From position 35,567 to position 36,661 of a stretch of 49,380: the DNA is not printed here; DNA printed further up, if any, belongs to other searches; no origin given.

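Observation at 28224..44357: Candidate undescribed catabolic system: PhoX-like exo-enzyme + importer + LmbE deacetylase + redox/TIM pair + membrane di-iron oxygenase + two PfkB kinases, under a SIS-ROK module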

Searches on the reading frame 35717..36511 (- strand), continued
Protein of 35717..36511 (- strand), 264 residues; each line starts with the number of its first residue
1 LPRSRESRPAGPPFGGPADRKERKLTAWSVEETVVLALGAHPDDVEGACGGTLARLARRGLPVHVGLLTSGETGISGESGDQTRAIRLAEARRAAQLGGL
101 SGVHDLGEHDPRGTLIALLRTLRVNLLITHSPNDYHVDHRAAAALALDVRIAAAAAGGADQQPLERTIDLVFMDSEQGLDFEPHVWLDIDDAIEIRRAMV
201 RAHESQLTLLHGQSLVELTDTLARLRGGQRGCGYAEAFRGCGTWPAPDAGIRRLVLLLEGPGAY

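Call 66: search_solved_structures(query=L092:13498-14655:+, max_evalue=1e-20)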
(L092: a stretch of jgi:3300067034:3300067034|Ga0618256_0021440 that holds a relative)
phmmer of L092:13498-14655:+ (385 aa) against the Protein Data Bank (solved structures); distinct sequences matched with E-value up to 1e-20: 382 (the best 60 are shown).
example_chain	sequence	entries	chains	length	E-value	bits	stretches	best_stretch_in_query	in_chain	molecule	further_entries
7y9o_A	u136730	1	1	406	4.1e-64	220.2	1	12-355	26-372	Cytochrome P450 monooxygenase YjiB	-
7y97_A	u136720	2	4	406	2e-63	218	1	12-360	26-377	Cytochrome P450 monooxygenase YjiB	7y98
4rm4_A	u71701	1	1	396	7.1e-63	216.2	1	12-362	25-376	Cytochrome P450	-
2wgy_A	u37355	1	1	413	1.4e-62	215.2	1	10-363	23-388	CYTOCHROME P450 130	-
2wh8_A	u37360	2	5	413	4.2e-62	213.6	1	10-363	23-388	PUTATIVE CYTOCHROME P450 130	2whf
2uuq_A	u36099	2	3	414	4.3e-62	213.6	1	10-363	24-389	CYTOCHROME P450 130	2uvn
7wex_A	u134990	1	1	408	3.1e-59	204.2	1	9-383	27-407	Cytochrome P450 hydroxylase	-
6gmf_A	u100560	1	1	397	2.6e-58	201.1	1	11-354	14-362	Putative cytochrome P450 hydroxylase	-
5l90_A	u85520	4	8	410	2.7e-58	201.1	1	12-358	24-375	Cytochrome P450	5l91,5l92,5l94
8vxg_A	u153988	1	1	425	1.1e-57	199.1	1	5-384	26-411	CYP125MRCA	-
3a4g_A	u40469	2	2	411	1.3e-57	198.8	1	8-364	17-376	Vitamin D hydroxylase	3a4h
5gnm_A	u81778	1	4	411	1.7e-57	198.5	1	8-364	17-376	Vitamin D(3) 25-hydroxylase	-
3a4z_A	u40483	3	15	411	3.2e-57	197.5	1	8-364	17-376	Vitamin D hydroxylase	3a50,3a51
3vrm_A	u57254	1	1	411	7.7e-57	196.3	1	8-364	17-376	Vitamin D(3) 25-hydroxylase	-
8vxi_A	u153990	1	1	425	1.1e-56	195.8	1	5-384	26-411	CYP125MRCA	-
3r9b_A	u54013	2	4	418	1.3e-56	195.5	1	8-383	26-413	CYTOCHROME P450 164A2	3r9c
5vws_A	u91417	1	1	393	2.2e-56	194.8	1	18-354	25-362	Cytochrome P450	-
8gue_A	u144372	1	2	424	2.7e-56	194.5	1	9-385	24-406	Cytochrome P450 monooxygenase PikC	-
7xbm_A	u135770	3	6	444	3.2e-56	194.3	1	9-385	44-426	Cytochrome P450 monooxygenase PikC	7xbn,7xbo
2whw_A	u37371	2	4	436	3.3e-56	194.2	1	9-385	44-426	CYTOCHROME P450 MONOOXYGENASE | CYTOCHROME P450 HYDROXYLASE PIKC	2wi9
2vz7_A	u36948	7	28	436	3.3e-56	194.2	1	9-385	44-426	CYTOCHROME P450 MONOOXYGENASE | CYTOCHROME P450 HYDROXYLASE PIKC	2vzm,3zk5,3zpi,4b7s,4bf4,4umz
2bvj_A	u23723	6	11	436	5.9e-56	193.4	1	9-385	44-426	CYTOCHROME P450 MONOOXYGENASE | CYTOCHROME P450 HYDROXYLASE PIKC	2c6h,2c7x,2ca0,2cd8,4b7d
1egy_A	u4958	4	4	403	1.5e-55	192.1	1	3-358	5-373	CYTOCHROME P450ERYF | CYTOCHROME P450 107A1 | CYTOCHROME P450 ERYF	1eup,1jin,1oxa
1jip_A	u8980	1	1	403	2.7e-55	191.2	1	3-358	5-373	CYTOCHROME P450 107A1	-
1jio_A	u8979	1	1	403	4.1e-55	190.6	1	3-358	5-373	CYTOCHROME P450 107A1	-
7ayx_A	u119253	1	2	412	6.3e-55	190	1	27-355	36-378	Cytochrome P450 113A1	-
4e2p_A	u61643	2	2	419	5.1e-54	187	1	29-382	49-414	Cytochrome P450 107B1 (P450CVIIB1)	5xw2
8w6z_A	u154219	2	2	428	8.1e-54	186.4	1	76-382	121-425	Cytochrome P450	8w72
2fr7_A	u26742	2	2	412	8.6e-54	186.3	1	4-383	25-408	putative cytochrome P450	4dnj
4yzr_A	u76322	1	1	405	1.1e-53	185.9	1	10-382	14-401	Polyketide biosynthesis cytochrome P450 PksS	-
2jjn_A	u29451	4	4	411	9.9e-53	182.8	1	20-353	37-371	CYTOCHROME P450 113A1 | ERYTHROMYCIN B/D C-12 HYDROXYLASE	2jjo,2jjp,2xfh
2z3t_A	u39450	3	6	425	1.4e-52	182.3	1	76-355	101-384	Cytochrome P450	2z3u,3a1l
8yhn_A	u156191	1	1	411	1.7e-52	182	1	4-379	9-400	Cytochrome P450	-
5ofq_A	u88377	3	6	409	2.2e-52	181.6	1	13-356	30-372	Cytochrome P450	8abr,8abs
9cjg_A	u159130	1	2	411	3.7e-52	180.9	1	7-382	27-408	Cytochrome P450-G9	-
4ggv_A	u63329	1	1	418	3.3e-51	177.8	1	18-380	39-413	Cytochrome P450 superfamily protein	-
4z5p_A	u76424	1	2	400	5.4e-51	177.1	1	15-359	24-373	Cytochrome P450 hydroxylase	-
6m4s_A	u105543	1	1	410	1.5e-50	175.6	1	5-384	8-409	Cytochrome P450 hydroxylase sb21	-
2wm4_A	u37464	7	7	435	2.9e-50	174.7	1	31-382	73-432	PUTATIVE CYTOCHROME P450 124 | Methyl-branched lipid omega-hydroxylase | CYP124 in complex with inhibitor carbethoxyhexyl imidazole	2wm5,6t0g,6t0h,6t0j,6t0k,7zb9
5cje_A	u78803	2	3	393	3.6e-50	174.4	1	9-382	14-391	Cytochrome P450 hydroxylase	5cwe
8fz8_A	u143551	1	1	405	4.6e-50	174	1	9-362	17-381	Cytochrome P450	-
5z9i_A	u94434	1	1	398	6.2e-50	173.6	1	26-382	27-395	Putative P450-like enzyme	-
5kdy_A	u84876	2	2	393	8.6e-50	173.1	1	4-383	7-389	Cytochrome P450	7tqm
9dxw_A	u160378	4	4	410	1e-49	172.8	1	4-383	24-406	Cytochrome P450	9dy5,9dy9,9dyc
7tnf_A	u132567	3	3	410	1.1e-49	172.7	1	4-383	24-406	Cytochrome P450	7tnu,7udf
8ws4_A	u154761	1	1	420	1.1e-49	172.7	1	4-383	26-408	Cytochrome P450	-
8g35_A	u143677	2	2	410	1.1e-49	172.7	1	4-383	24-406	Cytochrome P450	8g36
8hgc_A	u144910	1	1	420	1.2e-49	172.7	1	4-383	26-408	Cytochrome P450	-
5kdb_A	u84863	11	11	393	1.3e-49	172.5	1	4-383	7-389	Cytochrome P450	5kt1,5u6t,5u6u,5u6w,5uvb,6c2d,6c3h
4dnz_A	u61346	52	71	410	1.5e-49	172.3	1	4-383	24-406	Cytochrome P450 | CYP199A4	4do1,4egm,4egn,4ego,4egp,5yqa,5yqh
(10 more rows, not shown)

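Call 86: search_protein_families(library=ncbifam, proteins=[L092:13498-14655:+, L094:2891-3976:-], max_evalue=0.01)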
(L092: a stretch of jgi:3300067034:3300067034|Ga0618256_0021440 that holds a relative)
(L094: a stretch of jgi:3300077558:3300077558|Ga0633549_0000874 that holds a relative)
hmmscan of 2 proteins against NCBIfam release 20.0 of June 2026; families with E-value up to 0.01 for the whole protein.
L092:13498-14655:+ (385 aa): 10 families
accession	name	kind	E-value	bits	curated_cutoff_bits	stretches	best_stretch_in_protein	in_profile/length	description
NF041177.1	Cyp119_Thmprot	equivalog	1.5e-47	162.1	680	1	14-352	2-336/368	cytochrome P450 Cyp119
TIGR04538.1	P450_cycloAA_1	subfamily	6.7e-46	156.9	500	1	8-353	6-363/395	cytochrome P450, cyclodipeptide synthase-associated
TIGR04515.1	P450_rel_GT_act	subfamily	9.1e-41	140.5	343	1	10-383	30-386/386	P450-derived glycosyltransferase activator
NF041802.1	P450_SolI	exception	7.6e-40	136.6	850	1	76-353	112-392/424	solanimycin biosynthesis cytochrome P450 SolI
NF045816.1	PentlenlactSyn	equivalog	2e-38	132.1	700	1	75-354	85-364/396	pentalenolactone synthase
TIGR04458.1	CYP450_TxtE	equivalog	3.4e-37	128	500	1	10-384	10-402/403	4-nitrotryptophan synthase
NF050147.1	aminopyruv_ApyO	equivalog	7.6e-17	61.1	525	1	77-342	84-379/444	RiPP biosynthesis cytochrome P450 ApyO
NF045812.1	PentlenOxigase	equivalog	6.2e-07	28.6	800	1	262-354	306-407/444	pentalenene oxygenase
NF051859.1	AlbFlvMonOxTrpSyn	equivalog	3.8e-06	25.8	700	1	173-257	214-302/457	bifunctional albaflavenone monooxygenase/terpene synthase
NF053744.1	FAProxCypCBc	equivalog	0.00038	19.2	600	1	205-317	222-335/416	CYP152 family fatty-acid peroxygenase CypC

L094:2891-3976:- (361 aa): 10 families
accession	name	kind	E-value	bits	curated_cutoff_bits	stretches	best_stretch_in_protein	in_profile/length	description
NF002881.0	PRK03343.1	subfamily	7.7e-38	130.5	367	1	32-257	31-256/370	transaldolase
TIGR00876.1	tal_mycobact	equivalog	1.5e-28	100.2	233.75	1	34-246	22-234/350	transaldolase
NF007080.0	PRK09533.1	equivalog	1.5e-25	89.3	712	1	37-215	36-214/949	bifunctional transaldolase/phosoglucose isomerase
NF003026.0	PRK03903.1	equivalog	1.6e-20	73.5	344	1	31-230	20-210/323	transaldolase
TIGR00874.1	talAB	equivalog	4.1e-16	59.2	396.2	1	42-279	29-245/317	transaldolase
TIGR00875.1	fsa_talC_mipB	equivalog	1.3e-13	50.9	245.95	1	118-180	59-121/213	fructose-6-phosphate aldolase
NF008965.0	PRK12309.1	equivalog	2.2e-13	50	550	1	108-301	103-273/392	transaldolase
NF009001.0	PRK12346.1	subfamily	3.6e-12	46.5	439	1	43-283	31-251/316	transaldolase A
NF009296.0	PRK12653.1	subfamily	2.3e-08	34.1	306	1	94-193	40-140/220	fructose-6-phosphate aldolase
NF009299.0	PRK12656.1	equivalog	0.00053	19.6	214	1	123-179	67-124/222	fructose-6-phosphate aldolase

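Call 91: find_encoding_contigs(protein=P0177, flank=10000, max_places=2)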
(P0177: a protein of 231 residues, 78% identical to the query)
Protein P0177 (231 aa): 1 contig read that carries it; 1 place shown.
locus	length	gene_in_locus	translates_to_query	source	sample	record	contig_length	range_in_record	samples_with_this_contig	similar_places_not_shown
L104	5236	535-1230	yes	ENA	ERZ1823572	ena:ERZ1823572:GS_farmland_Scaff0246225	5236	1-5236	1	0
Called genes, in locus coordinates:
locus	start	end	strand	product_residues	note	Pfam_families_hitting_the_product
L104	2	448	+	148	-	?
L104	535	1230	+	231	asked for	PF02585:PIG-L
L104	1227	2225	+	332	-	PF01261:AP_endonuc_2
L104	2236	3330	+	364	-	PF01408:GFO_IDH_MocA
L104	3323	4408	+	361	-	PF00487:FA_desaturase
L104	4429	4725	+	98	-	PF00355:Rieske, PF13806:Rieske_2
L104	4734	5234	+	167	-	?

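Call 92: find_encoding_contigs(protein=P0197, flank=10000, max_places=2)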
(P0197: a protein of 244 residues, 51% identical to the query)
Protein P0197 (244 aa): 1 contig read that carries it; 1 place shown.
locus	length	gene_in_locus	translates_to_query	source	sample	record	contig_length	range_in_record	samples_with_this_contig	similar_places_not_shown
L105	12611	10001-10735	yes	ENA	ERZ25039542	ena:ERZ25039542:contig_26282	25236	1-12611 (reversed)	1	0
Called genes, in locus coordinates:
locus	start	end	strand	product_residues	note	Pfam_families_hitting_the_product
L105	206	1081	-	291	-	PF12698:ABC2_membrane_3 (weak)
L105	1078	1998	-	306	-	PF00005:ABC_tran, PF13304:AAA_21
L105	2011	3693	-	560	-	PF00005:ABC_tran, PF02463:SMC_N (faint), PF13476:AAA_23 (faint), PF13304:AAA_21 (faint), PF12848:ABC_tran_Xtn, PF00005:ABC_tran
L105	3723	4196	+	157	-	-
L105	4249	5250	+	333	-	PF00089:Trypsin, PF13365:Trypsin_2, PF00595:PDZ, PF13180:PDZ_2, PF17820:PDZ_6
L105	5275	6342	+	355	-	PF00356:LacI, PF00532:Peripla_BP_1, PF13407:Peripla_BP_4, PF13377:Peripla_BP_3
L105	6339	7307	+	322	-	PF12911:OppC_N, PF00528:BPD_transp_1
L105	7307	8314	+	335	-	PF19300:BPD_transp_1_N, PF00528:BPD_transp_1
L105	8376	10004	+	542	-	PF00496:SBP_bac_5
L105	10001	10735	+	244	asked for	PF02585:PIG-L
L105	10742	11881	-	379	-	PF00557:Peptidase_M24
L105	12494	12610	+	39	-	?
